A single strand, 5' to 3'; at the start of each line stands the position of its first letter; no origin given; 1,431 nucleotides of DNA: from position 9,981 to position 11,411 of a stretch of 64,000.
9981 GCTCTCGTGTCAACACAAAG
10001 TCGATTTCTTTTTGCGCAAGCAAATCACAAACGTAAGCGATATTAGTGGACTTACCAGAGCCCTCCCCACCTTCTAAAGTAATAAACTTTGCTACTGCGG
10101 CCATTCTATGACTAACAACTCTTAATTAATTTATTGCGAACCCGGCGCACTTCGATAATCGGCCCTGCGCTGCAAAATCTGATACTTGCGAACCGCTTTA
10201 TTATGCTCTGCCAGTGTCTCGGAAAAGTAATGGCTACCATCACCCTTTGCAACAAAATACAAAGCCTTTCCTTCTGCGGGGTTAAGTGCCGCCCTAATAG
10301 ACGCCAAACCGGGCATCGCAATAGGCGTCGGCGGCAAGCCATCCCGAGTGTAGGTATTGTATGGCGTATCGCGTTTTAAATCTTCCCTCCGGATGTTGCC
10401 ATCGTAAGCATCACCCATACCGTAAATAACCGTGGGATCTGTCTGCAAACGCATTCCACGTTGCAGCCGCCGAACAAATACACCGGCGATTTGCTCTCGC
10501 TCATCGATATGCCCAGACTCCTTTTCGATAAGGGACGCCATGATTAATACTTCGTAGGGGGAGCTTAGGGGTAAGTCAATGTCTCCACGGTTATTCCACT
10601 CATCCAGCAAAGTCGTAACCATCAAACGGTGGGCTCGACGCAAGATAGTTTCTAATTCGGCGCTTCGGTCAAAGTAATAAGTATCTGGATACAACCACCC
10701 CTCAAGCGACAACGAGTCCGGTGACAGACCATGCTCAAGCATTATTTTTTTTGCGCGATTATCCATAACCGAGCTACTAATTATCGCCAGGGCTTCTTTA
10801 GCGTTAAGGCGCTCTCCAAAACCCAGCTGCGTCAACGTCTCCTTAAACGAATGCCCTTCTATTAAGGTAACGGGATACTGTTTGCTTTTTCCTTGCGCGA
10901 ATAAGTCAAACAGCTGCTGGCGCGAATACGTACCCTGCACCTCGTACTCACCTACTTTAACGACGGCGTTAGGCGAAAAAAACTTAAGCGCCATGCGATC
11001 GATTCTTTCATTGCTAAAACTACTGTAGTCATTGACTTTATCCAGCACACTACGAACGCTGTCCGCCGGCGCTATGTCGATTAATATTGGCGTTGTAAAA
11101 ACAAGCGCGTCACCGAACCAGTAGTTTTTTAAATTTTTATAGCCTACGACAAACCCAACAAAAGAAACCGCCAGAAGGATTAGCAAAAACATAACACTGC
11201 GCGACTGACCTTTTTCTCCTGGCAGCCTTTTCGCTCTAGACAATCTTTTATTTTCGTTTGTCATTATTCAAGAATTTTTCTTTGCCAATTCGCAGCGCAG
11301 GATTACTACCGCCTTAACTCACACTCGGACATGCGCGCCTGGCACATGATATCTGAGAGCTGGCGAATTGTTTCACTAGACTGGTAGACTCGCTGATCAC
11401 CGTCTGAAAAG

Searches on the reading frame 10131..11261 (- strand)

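Call 66: search_protein_families(library=pfam, proteins=[window:10131-11261:-], max_evalue=0.00001)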
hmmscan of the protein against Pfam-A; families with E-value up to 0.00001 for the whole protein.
window:10131-11261:- (376 aa): 1 family
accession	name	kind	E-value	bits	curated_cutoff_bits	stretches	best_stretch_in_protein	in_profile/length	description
PF02618.21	YceG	-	7.4e-80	268.8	32.4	1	61-359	1-275/275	YceG-like family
